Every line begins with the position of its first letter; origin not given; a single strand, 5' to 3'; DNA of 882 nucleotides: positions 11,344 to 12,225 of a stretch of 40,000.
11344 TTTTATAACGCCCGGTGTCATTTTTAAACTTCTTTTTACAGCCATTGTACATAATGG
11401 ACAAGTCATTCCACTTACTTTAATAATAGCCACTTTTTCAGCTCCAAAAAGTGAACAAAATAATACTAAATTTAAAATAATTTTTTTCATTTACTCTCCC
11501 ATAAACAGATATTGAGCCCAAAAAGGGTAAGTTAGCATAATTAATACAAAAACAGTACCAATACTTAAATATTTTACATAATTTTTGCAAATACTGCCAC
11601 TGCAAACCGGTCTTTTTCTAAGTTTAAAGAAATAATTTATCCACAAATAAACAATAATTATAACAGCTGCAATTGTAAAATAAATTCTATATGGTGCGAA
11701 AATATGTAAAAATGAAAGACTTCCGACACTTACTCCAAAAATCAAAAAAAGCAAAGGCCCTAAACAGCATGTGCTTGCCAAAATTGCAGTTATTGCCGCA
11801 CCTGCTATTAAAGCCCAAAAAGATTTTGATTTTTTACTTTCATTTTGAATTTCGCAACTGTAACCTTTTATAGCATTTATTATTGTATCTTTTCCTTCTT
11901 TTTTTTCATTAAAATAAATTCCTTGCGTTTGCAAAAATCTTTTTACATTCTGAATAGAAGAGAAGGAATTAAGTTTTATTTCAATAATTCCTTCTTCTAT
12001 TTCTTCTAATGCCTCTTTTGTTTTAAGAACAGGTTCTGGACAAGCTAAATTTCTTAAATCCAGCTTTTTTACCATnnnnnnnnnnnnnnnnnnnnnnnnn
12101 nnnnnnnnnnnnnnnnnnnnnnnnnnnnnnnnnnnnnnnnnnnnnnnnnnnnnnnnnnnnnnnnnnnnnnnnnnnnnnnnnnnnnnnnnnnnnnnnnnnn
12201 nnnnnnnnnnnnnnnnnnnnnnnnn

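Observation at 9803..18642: Nine-gene translationally coupled operon tying SelD to a thiol-relay, Mer-like transporter and ATP-driven reductase set: candidate undescribed selenium acquisition and delivery system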

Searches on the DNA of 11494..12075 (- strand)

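Call 95: search_with_rna_model(model_id=R1, sources=[L004, L005, L013, L031, L057, L082, L084, L087, L091, L093, L094, L095, L097, L099, L100, L103, L107, L108, L109, L111, L113, L115, L117, L121, L126, L128, L129], max_evalue=0.012, make_alignment=true, show_alignments=0)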
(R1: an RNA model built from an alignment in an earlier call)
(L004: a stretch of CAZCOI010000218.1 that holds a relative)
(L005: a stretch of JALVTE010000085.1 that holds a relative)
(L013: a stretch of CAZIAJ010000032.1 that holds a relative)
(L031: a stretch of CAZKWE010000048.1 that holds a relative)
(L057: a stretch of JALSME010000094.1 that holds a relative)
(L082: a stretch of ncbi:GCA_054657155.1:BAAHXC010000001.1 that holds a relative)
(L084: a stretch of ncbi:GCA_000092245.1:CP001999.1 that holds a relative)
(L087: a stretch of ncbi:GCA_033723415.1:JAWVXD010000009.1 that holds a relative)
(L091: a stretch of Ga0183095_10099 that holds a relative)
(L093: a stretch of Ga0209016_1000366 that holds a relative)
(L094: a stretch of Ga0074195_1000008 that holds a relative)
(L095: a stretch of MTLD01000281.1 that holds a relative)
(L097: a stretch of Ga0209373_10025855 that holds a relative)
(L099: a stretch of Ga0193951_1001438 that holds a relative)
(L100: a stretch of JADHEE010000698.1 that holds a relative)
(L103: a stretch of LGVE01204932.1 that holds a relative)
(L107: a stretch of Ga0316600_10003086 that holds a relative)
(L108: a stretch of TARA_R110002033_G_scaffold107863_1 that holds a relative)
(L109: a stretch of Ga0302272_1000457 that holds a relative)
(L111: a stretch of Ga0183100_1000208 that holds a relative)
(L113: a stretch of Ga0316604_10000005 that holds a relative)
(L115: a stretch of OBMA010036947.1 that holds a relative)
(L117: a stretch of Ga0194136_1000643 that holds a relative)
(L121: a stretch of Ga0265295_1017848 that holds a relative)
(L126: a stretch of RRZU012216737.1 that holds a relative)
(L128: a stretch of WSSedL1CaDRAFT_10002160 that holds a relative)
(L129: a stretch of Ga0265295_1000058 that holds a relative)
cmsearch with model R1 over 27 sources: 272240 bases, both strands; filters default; matches with E-value up to 0.012: 33.
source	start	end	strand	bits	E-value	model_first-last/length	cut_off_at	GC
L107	4771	4867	-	118.7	2e-25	1-96/96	no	0.39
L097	3052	3148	+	118.3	2.5e-25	1-96/96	no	0.38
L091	102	198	-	117.1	4.7e-25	1-96/96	no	0.39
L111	8408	8502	+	116.6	6.2e-25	1-96/96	no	0.37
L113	2641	2735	+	114.8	1.7e-24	1-96/96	no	0.37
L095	9705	9797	-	110.4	2e-23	1-96/96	no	0.35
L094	546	642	-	109.9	2.6e-23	1-96/96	no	0.38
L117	7330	7425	-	103.5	9.2e-22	1-96/96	no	0.42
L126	792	888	-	91.3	8.2e-19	1-96/96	no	0.35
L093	3041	3135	-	90.6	1.2e-18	1-96/96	no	0.36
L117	8897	8993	-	89.4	2.3e-18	1-96/96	no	0.37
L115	1218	1314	+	88.9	3.1e-18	1-96/96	no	0.37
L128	330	425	-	87.7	6.2e-18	1-96/96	no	0.41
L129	2250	2346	-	86.5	1.2e-17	1-96/96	no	0.35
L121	3156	3253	+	82.9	8.7e-17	1-96/96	no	0.4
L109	215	308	-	81.8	1.6e-16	1-96/96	no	0.35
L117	9106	9204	+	75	7.3e-15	1-96/96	no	0.41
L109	468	558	+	75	7.3e-15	1-96/96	no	0.37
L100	7057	7151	+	72.8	2.4e-14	1-96/96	no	0.4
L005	8764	8859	+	37.9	6.9e-06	1-96/96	no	0.32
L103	386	486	+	37.8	7.1e-06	1-96/96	no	0.33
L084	7907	7976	+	36.9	1.2e-05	12-81/96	no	0.23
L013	6573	6671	-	35.8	2.2e-05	1-96/96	no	0.32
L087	8889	8983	+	35.7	2.3e-05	1-96/96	no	0.31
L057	6572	6670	-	34.1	5.6e-05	1-96/96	no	0.34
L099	4540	4623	-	32.3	0.00015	1-96/96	no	0.25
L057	8803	8898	+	27.7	0.002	1-96/96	no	0.34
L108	8462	8543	-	27.5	0.0022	1-96/96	no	0.2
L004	68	153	+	26.7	0.0035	1-96/96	no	0.26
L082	7758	7826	+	26.1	0.0049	1-96/96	no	0.43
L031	16759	16866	-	25.5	0.0068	1-96/96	no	0.29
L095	9757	9827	+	24.6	0.011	1-96/96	no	0.3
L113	2611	2681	-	24.5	0.011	1-96/96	no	0.31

Alignment A10: 33 matches aligned to the model, 161 columns, each read 5' to 3' on its own strand. Consensus structure (alignment columns), stored with it:
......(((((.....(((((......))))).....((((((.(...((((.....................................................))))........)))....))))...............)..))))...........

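Call 99: build_rna_model(alignment_id=A10)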
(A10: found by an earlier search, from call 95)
Model R2 built from alignment A10 (33 sequences, 161 columns); structure: stored with the alignment.
model positions 96; base pairs 21; branch points 1; effective number of sequences 4.81; information 0.596 bits per position. Calibrated on 0.2 Mb of random sequence (short: E-values are rough).
structure used (alignment columns):
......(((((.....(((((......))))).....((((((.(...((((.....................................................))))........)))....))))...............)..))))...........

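Call 101: search_with_rna_model(model_id=R2, sources=[window, L001, L002, L003, L004, L005, L006, L007, L008, L009, L010, L011, L012, L013, L014, L015, L016, L017, L018, L019, L020, L021, L022, L023, L024, L025, L026, L027, L028, L029, L030, L031, L032, L033, L034, L035, L036, L037, L038, L039, L040, L041, L042, L043, L044, L045, L046, L047, L048, L049, L050, L051, L052, L053, L054, L055, L056, L057, L058, L059, L060, L061, L062, L063, L064, L065, L066, L067, L068, L069, L070, L071, L072, L073, L074, L075, L076, L077, L078, L079, L080, L081, L082, L083, L084, L085, L086, L087, L088, L089, L090], max_evalue=1)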
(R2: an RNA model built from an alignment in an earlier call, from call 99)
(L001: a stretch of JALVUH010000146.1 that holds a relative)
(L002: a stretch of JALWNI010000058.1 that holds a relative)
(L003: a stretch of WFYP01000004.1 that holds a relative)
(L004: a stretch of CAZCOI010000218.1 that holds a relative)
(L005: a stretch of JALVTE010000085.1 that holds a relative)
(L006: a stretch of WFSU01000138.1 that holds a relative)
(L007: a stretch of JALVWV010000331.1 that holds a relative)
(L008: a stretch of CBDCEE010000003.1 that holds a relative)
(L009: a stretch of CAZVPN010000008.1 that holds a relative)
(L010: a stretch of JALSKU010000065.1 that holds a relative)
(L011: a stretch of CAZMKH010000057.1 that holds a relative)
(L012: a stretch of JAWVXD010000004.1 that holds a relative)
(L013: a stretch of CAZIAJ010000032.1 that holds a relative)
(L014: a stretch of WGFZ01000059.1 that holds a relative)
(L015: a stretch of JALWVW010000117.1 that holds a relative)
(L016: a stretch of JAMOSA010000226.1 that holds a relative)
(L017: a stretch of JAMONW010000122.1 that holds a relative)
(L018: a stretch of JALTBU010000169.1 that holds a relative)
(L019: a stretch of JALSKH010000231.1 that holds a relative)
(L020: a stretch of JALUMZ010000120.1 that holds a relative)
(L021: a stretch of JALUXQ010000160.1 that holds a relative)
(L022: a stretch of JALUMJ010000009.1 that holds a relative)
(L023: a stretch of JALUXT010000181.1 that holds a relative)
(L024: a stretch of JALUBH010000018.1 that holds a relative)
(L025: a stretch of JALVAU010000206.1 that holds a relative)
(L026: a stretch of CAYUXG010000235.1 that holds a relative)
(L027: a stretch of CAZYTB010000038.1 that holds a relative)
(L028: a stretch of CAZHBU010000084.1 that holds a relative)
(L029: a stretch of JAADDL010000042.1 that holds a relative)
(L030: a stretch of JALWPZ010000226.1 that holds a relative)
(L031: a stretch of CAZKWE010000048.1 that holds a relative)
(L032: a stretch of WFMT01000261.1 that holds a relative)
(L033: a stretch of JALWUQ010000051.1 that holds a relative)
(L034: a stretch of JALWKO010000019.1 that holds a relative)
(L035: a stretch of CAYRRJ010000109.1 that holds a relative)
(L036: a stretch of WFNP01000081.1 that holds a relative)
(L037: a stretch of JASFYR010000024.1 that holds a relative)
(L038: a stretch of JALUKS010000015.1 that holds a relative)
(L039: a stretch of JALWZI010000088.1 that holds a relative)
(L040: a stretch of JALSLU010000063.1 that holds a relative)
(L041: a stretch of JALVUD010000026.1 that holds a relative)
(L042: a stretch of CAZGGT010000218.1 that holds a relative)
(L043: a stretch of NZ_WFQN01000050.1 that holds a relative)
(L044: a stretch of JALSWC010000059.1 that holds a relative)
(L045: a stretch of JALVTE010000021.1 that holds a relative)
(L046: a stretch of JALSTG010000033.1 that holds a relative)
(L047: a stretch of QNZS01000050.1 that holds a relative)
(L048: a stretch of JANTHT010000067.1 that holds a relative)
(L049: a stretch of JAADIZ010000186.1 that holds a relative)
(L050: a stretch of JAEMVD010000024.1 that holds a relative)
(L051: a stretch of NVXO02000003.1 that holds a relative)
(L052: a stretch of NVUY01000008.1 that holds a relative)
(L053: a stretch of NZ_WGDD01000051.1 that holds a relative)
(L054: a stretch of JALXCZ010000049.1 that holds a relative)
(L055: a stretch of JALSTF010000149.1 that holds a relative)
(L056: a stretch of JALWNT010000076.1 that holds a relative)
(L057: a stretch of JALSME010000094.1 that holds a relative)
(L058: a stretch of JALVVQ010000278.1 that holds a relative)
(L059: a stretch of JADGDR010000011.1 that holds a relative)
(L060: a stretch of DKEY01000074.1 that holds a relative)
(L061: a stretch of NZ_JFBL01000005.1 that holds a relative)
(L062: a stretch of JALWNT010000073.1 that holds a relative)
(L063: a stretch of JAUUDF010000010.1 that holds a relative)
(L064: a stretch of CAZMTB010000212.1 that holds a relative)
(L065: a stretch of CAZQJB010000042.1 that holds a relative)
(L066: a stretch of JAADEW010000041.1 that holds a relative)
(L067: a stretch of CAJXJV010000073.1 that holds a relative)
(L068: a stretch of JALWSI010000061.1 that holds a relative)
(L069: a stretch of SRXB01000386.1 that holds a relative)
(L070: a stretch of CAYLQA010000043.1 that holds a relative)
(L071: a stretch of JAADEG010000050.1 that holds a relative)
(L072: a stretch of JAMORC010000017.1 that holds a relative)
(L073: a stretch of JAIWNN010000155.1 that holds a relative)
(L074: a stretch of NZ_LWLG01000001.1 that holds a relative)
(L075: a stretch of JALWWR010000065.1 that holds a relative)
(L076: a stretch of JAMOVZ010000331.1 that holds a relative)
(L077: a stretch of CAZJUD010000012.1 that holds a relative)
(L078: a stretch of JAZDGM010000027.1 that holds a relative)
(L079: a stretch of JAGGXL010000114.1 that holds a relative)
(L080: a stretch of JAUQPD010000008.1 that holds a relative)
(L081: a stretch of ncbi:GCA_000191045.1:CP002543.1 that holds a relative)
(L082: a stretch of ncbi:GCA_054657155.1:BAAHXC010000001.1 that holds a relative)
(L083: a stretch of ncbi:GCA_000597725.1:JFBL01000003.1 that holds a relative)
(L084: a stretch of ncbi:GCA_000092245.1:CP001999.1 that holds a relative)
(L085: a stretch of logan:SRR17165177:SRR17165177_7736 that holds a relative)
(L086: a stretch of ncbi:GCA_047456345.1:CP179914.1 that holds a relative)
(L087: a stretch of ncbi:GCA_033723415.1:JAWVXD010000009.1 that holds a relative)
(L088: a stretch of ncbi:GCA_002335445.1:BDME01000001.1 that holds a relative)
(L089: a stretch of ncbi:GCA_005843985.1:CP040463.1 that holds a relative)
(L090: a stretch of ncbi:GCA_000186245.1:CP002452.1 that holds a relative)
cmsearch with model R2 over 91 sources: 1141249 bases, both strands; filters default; matches with E-value up to 1: 39.
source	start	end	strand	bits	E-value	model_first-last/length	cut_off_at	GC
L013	6573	6671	-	60.3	1.3e-10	1-96/96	no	0.32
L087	8889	8983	+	59.2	2.5e-10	1-96/96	no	0.31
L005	8764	8859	+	58.8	3e-10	1-96/96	no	0.32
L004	68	153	+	56.5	1.1e-09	1-96/96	no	0.26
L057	6572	6670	-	56.5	1.2e-09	1-96/96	no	0.34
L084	7902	7983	+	56.3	1.3e-09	1-96/96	no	0.2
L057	8803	8898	+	54.1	4.6e-09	1-96/96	no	0.34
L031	16759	16866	-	43.9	1.6e-06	1-96/96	no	0.29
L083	7891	7987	+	42.8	3e-06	1-96/96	no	0.31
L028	1980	2075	+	40.2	1.4e-05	1-96/96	no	0.35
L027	8794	8893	+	38.3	4.1e-05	1-96/96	no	0.32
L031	8800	8900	+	37.5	6.4e-05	1-96/96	no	0.33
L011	149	252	+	37.5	6.4e-05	1-96/96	no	0.35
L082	7758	7849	+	37.1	8.1e-05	1-96/96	no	0.41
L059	8814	8907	+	36.4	0.00012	1-96/96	no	0.3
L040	8532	8618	+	35.5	0.00021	1-96/96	no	0.36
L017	5350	5446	+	35.3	0.00023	1-96/96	no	0.26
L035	1331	1420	+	32.7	0.001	1-96/96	no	0.37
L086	8902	8993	+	32.7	0.001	1-96/96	no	0.23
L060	2200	2297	+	32.6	0.0011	1-96/96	no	0.3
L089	8187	8270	+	32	0.0015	1-96/96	no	0.32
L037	8526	8627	+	31.5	0.002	1-96/96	no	0.33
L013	8805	8898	+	31.2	0.0025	1-96/96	no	0.3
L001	3460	3547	+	30.7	0.0033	1-96/96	no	0.32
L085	8885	8972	+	30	0.005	1-96/96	no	0.25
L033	3945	4029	-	28.4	0.012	1-96/96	no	0.27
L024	6389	6496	+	28.1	0.015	1-96/96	no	0.39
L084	7890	7936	-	27.4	0.022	1-96/96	no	0.26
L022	8694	8773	+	27.2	0.024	1-96/96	no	0.38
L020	399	478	+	26.3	0.041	1-96/96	no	0.41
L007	8784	8863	+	25.9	0.051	1-96/96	no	0.35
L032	5680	5779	+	24.9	0.091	1-96/96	no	0.29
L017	3946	3996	-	24.3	0.13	1-96/96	no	0.27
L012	8806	8902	+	23.8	0.17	1-96/96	no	0.38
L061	8799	8897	+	23.6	0.19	1-96/96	no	0.29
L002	8153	8241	+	23.5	0.21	1-96/96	no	0.34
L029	207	278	+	22.8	0.3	1-96/96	no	0.36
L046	8650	8712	+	21.2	0.79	1-96/96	no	0.48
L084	7653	7751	-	20.9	0.92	1-96/96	no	0.26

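Call 104: search_rna_families(sources=[L091, L103, L004, L107, L099], threshold=evalue, max_evalue=1)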
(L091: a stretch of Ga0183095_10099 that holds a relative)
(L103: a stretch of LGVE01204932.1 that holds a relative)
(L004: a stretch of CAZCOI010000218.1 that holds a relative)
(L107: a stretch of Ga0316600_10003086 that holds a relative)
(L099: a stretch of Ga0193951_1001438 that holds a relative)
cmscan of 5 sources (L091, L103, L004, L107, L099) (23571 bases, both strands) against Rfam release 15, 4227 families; matches with E-value up to 1: 1.
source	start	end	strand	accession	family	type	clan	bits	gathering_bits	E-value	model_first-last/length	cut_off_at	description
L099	6014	6110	-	RF01852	tRNA-Sec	Gene; tRNA;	CL00001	50.2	47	1.4e-07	1-91/91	no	Selenocysteine transfer RNA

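Call 106: search_with_rna_model(model_id=R2, sources=[L091, L092, L093, L094, L095, L096, L097, L098, L099, L100, L101, L102, L103, L104, L105, L106, L107, L108, L109, L110, L111, L112, L113, L114, L115, L116, L117, L118, L119, L120, L121, L122, L123, L124, L125, L126, L127, L128, L129, L130], max_evalue=0.1)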
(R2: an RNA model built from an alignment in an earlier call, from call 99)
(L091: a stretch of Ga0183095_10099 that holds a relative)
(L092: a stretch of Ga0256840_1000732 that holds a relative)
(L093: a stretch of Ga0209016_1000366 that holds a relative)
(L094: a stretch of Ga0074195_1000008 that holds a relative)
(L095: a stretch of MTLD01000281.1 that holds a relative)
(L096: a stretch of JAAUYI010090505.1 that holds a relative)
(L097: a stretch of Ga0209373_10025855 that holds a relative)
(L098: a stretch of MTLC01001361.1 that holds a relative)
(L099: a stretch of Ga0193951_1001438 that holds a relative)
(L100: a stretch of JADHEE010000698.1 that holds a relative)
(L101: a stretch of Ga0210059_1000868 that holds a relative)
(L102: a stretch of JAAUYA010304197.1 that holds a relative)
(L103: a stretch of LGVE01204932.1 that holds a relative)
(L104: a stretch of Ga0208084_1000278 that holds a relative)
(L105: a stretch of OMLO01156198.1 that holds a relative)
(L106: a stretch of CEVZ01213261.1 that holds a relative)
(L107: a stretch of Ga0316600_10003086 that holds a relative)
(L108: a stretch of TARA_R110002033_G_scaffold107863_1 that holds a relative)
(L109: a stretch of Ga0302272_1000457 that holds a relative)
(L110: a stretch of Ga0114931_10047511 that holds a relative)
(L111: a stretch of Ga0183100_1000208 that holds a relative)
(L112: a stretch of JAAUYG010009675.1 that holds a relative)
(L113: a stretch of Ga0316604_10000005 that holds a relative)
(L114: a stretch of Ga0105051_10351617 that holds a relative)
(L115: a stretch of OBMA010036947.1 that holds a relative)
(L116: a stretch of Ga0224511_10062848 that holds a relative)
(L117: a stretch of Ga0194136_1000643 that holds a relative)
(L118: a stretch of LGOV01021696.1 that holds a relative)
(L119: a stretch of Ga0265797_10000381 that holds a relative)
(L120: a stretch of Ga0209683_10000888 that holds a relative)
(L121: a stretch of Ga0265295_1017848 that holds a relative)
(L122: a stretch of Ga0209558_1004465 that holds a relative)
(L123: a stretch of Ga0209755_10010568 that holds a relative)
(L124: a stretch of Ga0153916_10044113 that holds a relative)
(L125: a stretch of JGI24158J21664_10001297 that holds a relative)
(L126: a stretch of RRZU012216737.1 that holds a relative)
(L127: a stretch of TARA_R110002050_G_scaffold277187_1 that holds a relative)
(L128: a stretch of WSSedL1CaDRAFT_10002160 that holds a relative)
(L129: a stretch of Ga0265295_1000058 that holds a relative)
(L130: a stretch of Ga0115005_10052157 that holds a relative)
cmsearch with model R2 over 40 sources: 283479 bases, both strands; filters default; matches with E-value up to 0.1: 50.
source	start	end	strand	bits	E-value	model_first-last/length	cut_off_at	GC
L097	3052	3148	+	107.5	5.1e-23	1-96/96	no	0.38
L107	4771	4867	-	106.4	9.5e-23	1-96/96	no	0.39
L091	102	198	-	105.6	1.5e-22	1-96/96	no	0.39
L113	2641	2735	+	104.5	2.8e-22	1-96/96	no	0.37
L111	8408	8502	+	103.5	5e-22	1-96/96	no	0.37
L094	546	642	-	100.3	3.1e-21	1-96/96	no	0.38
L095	9705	9797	-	99.4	5.4e-21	1-96/96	no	0.35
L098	352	444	-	99.4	5.4e-21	1-96/96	no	0.35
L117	7330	7425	-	96.8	2.3e-20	1-96/96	no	0.42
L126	792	888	-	92.7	2.5e-19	1-96/96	no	0.35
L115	1218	1314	+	92.2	3.4e-19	1-96/96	no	0.37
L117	8897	8993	-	91.8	4.2e-19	1-96/96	no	0.37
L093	3041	3135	-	91.2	5.9e-19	1-96/96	no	0.36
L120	4162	4256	+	91.2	5.9e-19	1-96/96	no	0.36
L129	2250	2346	-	89.3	1.7e-18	1-96/96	no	0.35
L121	3156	3253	+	87.8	4.1e-18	1-96/96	no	0.4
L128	330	425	-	84.2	3.3e-17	1-96/96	no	0.41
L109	215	308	-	80.2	3.3e-16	1-96/96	no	0.35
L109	468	561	+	78.7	7.9e-16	1-96/96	no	0.36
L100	7057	7151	+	77.2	1.9e-15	1-96/96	no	0.4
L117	9106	9204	+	76.2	3.4e-15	1-96/96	no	0.41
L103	386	486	+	63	6.9e-12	1-96/96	no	0.33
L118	2633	2733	-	63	6.9e-12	1-96/96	no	0.33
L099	4540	4623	-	58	1.2e-10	1-96/96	no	0.25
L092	4515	4613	-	56.5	2.9e-10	1-96/96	no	0.34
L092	6746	6841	+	54.1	1.1e-09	1-96/96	no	0.34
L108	8462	8543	-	51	6.8e-09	1-96/96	no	0.2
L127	2382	2463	+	51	6.8e-09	1-96/96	no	0.2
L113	2611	2681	-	41.3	1.8e-06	1-96/96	no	0.31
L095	9757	9827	+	41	2.1e-06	1-96/96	no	0.3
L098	404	474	+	41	2.1e-06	1-96/96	no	0.3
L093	3095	3165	+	33.8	0.00013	1-96/96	no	0.3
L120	4132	4202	-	33.8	0.00013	1-96/96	no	0.3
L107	4827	4897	+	32.7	0.00025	1-96/96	no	0.3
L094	602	672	+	32.7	0.00025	1-96/96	no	0.31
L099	2908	2976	-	32.2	0.00034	1-96/96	no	0.29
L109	415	508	-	31.5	0.0005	1-96/96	no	0.31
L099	4759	4847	+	30.5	0.00088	1-96/96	no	0.27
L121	3126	3197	-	30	0.0012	1-96/96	no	0.31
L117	9051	9146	-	29.5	0.0016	1-96/96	no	0.32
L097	3022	3092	-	27.5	0.0052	1-96/96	no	0.31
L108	8510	8568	+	27.3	0.0058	1-96/96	no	0.22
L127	2357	2415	-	27.3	0.0058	1-96/96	no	0.22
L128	385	463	+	26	0.012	1-96/96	no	0.37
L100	7019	7097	-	26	0.012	1-96/96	no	0.38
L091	158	234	+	25.6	0.015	1-96/96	no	0.32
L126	848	918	+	25.3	0.018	1-96/96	no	0.3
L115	1193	1258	-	24.9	0.023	1-96/96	no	0.33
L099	4589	4667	+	24.3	0.032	1-96/96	no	0.23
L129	2306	2426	+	23.2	0.061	1-96/96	no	0.3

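Call 116: search_with_rna_model(model_id=R2, sources=[L083, L028, L027, L011, L059, L040, L017, L035, L086, L060, L089, L037, L001, L085, L033, L024, L022, L020, L007, L032, L012, L061, L002, L029], max_evalue=0.05, make_alignment=true)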
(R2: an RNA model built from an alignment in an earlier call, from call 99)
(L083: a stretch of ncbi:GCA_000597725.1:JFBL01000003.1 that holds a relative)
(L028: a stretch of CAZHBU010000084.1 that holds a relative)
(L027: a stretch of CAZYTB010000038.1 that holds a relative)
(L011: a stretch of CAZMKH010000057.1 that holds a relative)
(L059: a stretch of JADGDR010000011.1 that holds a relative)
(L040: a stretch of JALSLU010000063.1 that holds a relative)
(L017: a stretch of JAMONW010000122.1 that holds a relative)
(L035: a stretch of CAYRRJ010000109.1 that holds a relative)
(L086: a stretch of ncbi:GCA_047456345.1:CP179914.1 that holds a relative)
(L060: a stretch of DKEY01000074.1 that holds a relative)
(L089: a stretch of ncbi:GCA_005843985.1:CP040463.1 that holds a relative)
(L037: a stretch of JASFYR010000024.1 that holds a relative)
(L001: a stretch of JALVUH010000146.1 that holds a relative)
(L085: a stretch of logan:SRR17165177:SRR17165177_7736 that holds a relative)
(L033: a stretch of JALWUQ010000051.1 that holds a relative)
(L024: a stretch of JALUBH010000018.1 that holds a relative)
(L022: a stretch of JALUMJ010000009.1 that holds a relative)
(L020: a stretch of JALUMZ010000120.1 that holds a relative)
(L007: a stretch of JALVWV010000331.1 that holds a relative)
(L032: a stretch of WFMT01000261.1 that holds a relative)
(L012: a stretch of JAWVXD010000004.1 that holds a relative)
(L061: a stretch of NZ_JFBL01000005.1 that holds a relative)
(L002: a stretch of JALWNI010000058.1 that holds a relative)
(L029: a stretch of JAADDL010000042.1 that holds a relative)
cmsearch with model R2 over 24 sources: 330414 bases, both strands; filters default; matches with E-value up to 0.05: 22.
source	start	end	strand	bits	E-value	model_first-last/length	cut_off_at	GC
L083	7891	7987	+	42.8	8.7e-07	1-96/96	no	0.31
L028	1980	2075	+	40.2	3.9e-06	1-96/96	no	0.35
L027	8794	8893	+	38.3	1.2e-05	1-96/96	no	0.32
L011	149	252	+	37.5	1.8e-05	1-96/96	no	0.35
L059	8814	8907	+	36.4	3.5e-05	1-96/96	no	0.3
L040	8532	8618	+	35.5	6e-05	1-96/96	no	0.36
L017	5350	5446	+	35.3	6.6e-05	1-96/96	no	0.26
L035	1331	1420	+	32.7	0.00029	1-96/96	no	0.37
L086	8902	8993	+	32.7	0.0003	1-96/96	no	0.23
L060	2200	2297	+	32.6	0.00032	1-96/96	no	0.3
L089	8187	8270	+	32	0.00045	1-96/96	no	0.32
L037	8526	8627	+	31.5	0.00058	1-96/96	no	0.33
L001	3460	3547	+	30.7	0.00096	1-96/96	no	0.32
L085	8885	8972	+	30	0.0014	1-96/96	no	0.25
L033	3945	4029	-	28.4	0.0036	1-96/96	no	0.27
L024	6389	6496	+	28.1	0.0042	1-96/96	no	0.39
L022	8694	8773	+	27.2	0.007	1-96/96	no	0.38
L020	399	478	+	26.3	0.012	1-96/96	no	0.41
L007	8784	8863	+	25.9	0.015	1-96/96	no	0.35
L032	5680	5779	+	24.9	0.026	1-96/96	no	0.29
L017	3946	3996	-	24.3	0.037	1-96/96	no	0.27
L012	8806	8902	+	23.8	0.049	1-96/96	no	0.38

Alignment A12: 22 matches aligned to the model, 141 columns, each read 5' to 3' on its own strand. Consensus structure (alignment columns), stored with it:
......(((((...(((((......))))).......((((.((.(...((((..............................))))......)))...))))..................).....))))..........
